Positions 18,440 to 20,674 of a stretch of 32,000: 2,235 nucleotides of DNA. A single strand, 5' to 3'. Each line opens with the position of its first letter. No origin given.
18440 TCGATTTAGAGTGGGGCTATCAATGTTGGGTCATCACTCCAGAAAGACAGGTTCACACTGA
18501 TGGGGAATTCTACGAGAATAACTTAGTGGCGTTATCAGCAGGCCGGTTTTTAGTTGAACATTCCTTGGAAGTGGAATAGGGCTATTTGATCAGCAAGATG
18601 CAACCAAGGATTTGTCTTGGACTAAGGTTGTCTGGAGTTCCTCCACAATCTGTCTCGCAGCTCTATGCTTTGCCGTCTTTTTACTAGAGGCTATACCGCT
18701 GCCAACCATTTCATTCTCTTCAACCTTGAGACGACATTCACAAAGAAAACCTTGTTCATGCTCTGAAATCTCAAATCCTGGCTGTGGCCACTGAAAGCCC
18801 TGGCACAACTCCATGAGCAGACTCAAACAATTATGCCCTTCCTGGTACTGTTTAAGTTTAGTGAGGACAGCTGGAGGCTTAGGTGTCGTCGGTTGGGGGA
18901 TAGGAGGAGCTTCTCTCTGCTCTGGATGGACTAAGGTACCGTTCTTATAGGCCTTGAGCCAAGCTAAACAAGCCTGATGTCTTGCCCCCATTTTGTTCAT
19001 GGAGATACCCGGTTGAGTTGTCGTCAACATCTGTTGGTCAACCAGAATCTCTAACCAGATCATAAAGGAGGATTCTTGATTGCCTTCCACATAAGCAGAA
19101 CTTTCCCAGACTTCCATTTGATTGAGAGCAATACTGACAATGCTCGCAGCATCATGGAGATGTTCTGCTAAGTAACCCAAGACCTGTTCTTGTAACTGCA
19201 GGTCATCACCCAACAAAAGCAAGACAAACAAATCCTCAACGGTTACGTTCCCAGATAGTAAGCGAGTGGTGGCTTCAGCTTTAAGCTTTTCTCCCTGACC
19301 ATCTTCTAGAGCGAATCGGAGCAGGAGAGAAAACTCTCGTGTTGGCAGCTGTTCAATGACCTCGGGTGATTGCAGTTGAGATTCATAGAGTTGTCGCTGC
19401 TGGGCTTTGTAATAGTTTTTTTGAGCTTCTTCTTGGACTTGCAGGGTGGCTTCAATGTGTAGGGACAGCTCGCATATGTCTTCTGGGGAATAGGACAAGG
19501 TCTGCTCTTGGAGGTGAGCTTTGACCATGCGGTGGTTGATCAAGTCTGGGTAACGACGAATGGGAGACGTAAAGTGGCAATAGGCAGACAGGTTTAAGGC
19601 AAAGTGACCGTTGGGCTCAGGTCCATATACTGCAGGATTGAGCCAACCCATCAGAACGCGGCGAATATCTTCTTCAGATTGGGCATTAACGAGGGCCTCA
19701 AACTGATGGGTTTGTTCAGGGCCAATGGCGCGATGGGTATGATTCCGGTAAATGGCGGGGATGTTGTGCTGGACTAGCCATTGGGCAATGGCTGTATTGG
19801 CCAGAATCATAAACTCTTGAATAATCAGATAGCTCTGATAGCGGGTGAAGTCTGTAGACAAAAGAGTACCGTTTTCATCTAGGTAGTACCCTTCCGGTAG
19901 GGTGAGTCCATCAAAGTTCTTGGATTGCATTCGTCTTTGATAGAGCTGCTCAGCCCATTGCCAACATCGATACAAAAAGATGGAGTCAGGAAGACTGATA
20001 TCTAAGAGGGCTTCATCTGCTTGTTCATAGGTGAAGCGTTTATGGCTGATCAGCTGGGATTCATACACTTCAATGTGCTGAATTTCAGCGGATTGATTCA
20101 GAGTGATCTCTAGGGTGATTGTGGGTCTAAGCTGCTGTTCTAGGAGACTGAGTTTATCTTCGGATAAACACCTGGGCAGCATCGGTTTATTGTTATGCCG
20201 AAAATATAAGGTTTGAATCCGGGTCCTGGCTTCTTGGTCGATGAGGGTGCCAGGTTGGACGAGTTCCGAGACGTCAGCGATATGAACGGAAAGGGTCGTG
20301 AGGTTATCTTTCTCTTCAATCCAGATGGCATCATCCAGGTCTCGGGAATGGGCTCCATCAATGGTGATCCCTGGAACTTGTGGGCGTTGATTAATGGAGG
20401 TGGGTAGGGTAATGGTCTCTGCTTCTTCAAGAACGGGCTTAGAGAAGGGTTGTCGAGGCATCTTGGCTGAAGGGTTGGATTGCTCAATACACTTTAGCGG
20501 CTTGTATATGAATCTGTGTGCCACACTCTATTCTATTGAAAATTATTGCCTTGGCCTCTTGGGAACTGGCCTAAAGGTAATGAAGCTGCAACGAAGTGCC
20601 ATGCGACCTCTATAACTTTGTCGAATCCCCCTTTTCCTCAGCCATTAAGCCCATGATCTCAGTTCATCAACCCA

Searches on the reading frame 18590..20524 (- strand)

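Call 41: search_protein_families(library=pfam, proteins=[window:18590-20524:-], max_evalue=0.001)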
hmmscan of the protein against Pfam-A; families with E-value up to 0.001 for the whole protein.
window:18590-20524:- (644 aa): 2 families
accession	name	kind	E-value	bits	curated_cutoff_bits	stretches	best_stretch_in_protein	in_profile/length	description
PF00773.25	RNB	-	3.4e-71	240.6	29.3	1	52-340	9-326/326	RNB domain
PF00035.32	dsrm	-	5.8e-09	36.8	23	1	568-630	3-66/66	Double-stranded RNA binding motif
